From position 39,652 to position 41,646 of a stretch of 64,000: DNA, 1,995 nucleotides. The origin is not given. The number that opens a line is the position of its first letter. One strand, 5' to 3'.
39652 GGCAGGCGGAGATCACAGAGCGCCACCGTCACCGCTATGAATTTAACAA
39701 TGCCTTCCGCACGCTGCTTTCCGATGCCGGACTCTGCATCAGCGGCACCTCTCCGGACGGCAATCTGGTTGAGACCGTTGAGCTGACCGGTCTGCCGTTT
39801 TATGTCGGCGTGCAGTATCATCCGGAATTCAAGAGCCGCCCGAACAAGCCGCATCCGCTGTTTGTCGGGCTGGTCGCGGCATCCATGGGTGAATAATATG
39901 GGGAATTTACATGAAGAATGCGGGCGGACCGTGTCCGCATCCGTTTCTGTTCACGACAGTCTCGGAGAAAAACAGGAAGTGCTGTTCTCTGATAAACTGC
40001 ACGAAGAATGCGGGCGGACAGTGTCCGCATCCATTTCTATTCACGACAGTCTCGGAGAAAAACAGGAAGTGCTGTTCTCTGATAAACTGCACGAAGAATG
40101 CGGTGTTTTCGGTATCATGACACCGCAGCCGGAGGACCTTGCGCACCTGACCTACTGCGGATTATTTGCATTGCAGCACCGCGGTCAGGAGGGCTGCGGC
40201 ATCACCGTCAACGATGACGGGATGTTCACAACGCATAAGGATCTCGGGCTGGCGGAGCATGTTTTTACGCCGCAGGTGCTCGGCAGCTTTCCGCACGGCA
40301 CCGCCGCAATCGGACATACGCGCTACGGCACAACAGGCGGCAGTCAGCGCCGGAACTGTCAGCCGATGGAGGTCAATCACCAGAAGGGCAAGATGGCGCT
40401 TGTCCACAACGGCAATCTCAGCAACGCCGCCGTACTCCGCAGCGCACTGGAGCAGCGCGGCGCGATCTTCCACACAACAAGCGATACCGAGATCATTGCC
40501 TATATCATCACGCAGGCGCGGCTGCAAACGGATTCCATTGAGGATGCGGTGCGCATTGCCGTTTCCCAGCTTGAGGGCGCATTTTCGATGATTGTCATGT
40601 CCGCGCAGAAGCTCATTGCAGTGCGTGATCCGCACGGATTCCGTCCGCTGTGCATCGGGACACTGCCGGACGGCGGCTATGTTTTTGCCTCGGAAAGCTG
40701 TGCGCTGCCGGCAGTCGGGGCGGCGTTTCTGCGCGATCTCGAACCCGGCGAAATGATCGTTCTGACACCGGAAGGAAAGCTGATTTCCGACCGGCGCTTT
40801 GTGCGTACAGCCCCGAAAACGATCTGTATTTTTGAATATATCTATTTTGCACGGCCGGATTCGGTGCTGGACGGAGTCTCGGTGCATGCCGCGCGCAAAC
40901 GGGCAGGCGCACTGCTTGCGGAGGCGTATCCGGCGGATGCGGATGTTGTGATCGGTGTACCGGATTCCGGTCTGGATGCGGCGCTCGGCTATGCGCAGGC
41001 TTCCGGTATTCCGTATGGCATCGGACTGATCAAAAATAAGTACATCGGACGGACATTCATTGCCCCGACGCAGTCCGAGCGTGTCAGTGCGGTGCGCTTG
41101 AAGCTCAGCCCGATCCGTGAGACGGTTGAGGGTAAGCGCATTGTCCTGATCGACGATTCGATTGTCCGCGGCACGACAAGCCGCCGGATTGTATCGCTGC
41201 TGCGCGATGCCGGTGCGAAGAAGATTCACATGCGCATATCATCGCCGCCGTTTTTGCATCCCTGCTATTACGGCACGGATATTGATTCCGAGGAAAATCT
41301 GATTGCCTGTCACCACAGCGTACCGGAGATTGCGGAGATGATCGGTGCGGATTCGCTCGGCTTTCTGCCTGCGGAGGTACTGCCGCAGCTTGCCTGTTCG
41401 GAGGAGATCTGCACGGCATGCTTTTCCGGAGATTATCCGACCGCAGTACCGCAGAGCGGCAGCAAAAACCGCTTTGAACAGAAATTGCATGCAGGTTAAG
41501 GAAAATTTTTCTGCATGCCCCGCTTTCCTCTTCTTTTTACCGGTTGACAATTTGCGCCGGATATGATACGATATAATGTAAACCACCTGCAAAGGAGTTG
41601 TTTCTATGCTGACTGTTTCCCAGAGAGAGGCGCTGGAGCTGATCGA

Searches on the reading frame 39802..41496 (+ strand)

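Call 62: search_protein_families(library=pfam, proteins=[window:39802-41496:+], max_evalue=0.00001)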
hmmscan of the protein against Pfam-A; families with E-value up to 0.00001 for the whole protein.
window:39802-41496:+ (565 aa): 3 families
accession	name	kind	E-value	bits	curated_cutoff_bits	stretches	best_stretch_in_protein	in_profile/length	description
PF13522.11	GATase_6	-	9.3e-21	74.6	27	1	166-298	10-130/130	Glutamine amidotransferase domain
PF13537.11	GATase_7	-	1.9e-20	73.5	25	1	183-302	10-121/123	Glutamine amidotransferase domain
PF00156.33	Pribosyltran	-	1.1e-08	35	26.3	1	370-476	21-119/158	Phosphoribosyl transferase domain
